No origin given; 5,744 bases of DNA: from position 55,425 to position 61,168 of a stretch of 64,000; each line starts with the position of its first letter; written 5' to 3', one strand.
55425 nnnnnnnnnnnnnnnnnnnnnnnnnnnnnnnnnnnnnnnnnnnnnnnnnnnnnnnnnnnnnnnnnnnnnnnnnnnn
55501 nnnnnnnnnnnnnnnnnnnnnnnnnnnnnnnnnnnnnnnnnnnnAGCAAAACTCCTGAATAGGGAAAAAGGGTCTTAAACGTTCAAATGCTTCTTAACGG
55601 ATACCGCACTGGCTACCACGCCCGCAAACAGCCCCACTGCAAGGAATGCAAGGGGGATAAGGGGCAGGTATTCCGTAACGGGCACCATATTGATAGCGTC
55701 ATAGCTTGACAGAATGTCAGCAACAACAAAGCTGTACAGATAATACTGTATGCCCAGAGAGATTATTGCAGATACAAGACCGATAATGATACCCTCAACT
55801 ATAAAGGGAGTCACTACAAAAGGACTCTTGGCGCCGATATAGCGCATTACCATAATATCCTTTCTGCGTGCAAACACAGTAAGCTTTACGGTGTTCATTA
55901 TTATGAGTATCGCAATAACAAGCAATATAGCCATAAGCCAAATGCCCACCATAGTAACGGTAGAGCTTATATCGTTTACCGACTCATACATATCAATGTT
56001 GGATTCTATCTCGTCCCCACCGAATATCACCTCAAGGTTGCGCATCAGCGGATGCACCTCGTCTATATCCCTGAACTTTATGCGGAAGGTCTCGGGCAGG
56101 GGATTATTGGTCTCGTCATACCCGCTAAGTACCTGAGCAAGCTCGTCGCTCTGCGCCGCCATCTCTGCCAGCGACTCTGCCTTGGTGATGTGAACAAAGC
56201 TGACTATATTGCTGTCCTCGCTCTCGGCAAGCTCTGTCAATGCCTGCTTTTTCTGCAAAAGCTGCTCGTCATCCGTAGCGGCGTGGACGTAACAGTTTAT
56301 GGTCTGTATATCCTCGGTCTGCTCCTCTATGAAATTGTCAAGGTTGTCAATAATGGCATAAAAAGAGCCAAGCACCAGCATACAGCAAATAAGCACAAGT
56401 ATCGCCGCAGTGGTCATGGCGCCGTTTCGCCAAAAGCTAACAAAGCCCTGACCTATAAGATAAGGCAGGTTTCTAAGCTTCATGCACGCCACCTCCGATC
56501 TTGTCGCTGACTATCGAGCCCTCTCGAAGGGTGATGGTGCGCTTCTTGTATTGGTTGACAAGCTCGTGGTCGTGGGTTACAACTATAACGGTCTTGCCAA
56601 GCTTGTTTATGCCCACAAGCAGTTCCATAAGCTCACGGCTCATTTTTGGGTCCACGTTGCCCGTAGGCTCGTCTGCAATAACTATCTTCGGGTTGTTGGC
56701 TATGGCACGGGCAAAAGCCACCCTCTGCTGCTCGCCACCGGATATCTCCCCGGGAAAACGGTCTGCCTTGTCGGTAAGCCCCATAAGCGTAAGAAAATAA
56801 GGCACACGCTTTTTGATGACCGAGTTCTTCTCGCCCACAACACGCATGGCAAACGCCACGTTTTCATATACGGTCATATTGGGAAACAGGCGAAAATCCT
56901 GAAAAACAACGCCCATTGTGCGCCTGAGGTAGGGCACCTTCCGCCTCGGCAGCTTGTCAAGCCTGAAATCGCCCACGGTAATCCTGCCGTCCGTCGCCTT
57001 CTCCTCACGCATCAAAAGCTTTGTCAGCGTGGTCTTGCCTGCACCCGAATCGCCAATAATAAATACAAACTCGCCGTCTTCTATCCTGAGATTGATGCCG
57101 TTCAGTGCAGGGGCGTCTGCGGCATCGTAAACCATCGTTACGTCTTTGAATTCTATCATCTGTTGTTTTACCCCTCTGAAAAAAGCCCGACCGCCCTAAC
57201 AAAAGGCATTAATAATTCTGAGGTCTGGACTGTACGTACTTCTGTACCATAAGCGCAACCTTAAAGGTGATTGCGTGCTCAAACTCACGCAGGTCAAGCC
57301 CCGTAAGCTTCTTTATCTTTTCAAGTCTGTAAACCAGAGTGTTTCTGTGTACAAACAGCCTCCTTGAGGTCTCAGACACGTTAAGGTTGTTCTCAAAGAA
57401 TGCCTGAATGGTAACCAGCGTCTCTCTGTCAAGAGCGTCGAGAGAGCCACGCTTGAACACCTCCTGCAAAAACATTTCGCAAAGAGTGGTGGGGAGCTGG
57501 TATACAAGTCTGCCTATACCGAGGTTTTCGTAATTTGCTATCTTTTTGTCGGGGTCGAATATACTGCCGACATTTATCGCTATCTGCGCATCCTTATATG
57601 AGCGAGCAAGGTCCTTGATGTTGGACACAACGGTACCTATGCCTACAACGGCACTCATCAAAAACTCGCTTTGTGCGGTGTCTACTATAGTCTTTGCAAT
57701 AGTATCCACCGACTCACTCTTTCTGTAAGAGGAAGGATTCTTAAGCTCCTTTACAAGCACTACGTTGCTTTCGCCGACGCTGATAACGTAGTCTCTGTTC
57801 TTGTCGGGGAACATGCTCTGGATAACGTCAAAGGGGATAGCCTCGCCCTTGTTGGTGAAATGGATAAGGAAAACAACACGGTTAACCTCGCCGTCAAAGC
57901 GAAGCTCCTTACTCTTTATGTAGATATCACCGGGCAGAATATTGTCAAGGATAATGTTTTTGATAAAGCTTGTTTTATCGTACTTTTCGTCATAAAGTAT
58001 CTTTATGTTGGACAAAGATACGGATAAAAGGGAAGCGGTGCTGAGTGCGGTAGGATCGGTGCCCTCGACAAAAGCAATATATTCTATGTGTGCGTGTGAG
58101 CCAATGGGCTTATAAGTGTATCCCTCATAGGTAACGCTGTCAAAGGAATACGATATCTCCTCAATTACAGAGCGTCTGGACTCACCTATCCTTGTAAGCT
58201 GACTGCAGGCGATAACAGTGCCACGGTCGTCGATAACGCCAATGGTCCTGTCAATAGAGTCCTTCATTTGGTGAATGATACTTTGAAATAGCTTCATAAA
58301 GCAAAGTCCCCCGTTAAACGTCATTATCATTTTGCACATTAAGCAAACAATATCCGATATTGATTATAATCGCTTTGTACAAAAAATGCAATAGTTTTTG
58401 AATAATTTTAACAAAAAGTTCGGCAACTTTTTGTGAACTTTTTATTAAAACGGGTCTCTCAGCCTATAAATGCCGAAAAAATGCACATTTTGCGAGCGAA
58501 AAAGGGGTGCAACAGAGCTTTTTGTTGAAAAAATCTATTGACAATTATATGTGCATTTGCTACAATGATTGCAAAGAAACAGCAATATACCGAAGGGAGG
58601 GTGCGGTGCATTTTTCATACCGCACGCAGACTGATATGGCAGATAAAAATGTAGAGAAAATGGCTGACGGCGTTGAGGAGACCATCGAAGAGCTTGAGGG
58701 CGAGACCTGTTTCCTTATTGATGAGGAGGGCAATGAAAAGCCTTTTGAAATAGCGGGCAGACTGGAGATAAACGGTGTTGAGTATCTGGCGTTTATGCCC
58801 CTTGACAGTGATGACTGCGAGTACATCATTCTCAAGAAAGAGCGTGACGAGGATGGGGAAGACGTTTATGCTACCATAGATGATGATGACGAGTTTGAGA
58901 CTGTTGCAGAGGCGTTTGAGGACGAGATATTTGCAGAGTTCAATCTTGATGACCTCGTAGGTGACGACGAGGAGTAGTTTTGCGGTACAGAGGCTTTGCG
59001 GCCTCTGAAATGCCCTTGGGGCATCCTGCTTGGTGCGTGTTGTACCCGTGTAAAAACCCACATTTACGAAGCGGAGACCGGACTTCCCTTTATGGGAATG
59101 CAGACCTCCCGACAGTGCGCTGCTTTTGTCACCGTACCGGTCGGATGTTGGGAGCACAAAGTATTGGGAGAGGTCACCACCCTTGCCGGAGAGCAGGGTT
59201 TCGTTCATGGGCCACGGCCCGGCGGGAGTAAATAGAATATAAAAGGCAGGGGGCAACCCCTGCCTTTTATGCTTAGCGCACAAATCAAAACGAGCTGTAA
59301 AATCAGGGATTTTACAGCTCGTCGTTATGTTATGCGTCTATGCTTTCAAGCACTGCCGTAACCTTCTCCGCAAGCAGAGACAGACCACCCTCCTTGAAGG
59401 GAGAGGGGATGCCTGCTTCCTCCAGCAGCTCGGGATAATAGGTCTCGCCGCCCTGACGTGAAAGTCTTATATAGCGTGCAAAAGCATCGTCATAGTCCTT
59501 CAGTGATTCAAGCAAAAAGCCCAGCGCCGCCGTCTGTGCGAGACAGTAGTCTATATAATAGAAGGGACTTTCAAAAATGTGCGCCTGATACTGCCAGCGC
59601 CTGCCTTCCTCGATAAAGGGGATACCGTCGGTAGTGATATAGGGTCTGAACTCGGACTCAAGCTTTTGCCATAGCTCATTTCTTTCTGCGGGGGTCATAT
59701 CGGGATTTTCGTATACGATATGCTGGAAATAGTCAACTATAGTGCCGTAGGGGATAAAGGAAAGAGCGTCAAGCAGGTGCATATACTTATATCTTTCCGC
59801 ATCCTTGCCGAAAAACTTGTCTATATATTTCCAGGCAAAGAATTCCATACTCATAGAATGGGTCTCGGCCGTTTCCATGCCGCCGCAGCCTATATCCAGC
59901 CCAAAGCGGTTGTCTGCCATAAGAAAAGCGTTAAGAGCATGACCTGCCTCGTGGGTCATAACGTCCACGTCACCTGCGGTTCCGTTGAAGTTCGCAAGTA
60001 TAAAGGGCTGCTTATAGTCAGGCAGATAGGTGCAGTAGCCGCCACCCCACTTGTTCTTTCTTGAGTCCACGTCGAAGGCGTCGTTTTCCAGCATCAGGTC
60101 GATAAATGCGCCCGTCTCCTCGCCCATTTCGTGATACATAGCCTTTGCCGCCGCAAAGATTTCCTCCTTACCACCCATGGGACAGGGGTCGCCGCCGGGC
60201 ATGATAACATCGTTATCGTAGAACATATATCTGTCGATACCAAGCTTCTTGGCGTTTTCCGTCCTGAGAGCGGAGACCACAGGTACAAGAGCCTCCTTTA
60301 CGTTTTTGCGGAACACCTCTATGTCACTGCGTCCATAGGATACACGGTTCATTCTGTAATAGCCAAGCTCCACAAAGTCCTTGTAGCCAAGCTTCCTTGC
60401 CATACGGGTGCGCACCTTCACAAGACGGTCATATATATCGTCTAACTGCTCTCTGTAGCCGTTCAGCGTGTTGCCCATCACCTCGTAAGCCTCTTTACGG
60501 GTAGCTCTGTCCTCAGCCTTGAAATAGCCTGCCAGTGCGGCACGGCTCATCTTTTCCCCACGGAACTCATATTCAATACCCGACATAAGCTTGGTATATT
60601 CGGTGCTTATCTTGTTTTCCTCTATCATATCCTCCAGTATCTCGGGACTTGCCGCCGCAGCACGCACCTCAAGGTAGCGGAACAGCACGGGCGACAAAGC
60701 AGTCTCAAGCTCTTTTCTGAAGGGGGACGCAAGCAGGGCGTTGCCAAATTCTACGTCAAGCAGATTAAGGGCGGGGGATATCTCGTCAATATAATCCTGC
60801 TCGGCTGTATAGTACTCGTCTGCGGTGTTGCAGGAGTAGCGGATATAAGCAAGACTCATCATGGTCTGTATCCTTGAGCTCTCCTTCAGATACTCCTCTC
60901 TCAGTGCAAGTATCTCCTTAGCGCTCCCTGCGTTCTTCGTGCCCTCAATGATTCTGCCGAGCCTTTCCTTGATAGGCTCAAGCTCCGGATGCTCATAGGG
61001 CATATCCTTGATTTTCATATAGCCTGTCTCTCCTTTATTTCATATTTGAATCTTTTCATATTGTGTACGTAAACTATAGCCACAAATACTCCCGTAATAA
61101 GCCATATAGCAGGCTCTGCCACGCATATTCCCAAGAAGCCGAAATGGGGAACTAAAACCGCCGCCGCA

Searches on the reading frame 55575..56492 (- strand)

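Call 6: search_protein_families(library=pfam, proteins=[window:55575-56492:-], max_evalue=0.001)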
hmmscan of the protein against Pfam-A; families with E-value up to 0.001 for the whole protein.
window:55575-56492:- (305 aa): 2 families
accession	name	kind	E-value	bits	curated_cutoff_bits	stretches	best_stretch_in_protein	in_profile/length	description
PF02687.27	FtsX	-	1.5e-11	44.8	25.5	1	186-301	3-118/120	FtsX-like permease C-terminal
PF18075.7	FtsX_ECD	-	1.8e-08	35.3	23.5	1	65-154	3-88/96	FtsX extracellular domain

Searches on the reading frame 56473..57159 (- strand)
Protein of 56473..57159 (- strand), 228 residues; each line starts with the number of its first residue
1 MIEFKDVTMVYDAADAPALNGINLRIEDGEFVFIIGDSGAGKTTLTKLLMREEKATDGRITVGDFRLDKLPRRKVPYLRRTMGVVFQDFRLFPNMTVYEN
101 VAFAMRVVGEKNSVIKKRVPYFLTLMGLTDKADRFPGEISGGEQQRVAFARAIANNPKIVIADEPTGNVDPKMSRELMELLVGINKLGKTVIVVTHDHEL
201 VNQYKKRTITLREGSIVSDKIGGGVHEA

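Call 6: search_protein_families(library=pfam, proteins=[window:56473-57159:-], max_evalue=0.001)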
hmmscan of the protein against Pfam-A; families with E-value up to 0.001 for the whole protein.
window:56473-57159:- (228 aa): 7 families
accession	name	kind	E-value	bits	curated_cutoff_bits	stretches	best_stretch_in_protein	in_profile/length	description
PF00005.33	ABC_tran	-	4.7e-35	121.6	25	1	19-166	1-136/137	ABC transporter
PF13304.12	AAA_21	-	3.2e-07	31.1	27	0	145-202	244-304/304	AAA domain, putative AbiEii toxin, Type IV TA system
PF13191.12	AAA_16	-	6.2e-05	24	32.6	1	27-75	22-64/167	AAA ATPase domain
PF08477.19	Roc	-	9.6e-05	23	27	0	32-63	2-33/119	Ras of Complex, Roc, domain of DAPkinase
PF13401.12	AAA_22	-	0.00016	22.4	27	0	29-55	5-31/130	AAA domain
PF20720.3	nSTAND3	-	0.00034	20.8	27.2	0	26-52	14-40/155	Novel STAND NTPase 3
PF13479.12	AAA_24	-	0.00074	19.8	27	0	32-49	5-22/195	AAA domain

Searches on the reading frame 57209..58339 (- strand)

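Call 6: search_protein_families(library=pfam, proteins=[window:57209-58339:-], max_evalue=0.001)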
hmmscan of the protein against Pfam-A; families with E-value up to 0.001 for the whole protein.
window:57209-58339:- (376 aa): 3 families
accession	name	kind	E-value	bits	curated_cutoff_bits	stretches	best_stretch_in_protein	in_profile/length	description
PF13556.12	HTH_30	-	5.8e-21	74.5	27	1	308-364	2-58/59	PucR C-terminal helix-turn-helix domain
PF17853.6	GGDEF_2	-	2.1e-11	44.5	24.5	1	140-257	9-116/116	GGDEF-like domain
PF05651.19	Diacid_rec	-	0.00019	21.5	23.6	1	18-56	6-44/134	Putative sugar diacid recognition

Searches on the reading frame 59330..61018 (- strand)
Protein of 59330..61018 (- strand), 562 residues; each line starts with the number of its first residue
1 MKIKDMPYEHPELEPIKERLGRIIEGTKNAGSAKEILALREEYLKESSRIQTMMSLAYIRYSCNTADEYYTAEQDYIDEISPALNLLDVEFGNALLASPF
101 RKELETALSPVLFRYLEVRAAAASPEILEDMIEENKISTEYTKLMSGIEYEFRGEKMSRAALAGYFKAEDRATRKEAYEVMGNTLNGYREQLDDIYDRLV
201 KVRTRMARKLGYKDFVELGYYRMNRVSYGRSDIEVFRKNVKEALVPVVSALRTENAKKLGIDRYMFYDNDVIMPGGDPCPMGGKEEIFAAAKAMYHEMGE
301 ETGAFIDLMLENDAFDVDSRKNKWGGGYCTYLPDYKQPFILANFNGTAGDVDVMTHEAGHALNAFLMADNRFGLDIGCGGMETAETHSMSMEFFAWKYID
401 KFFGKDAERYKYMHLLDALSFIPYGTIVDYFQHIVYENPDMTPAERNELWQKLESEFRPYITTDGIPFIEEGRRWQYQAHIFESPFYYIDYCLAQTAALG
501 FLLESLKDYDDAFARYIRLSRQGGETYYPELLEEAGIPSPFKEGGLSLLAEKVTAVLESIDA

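Call 6: search_protein_families(library=pfam, proteins=[window:59330-61018:-], max_evalue=0.001)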
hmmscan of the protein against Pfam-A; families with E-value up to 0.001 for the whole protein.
window:59330-61018:- (562 aa): 1 family
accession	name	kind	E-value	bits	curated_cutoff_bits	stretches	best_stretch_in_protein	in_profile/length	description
PF01432.26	Peptidase_M3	-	1.9e-27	97.2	27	2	314-544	188-450/457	Peptidase family M3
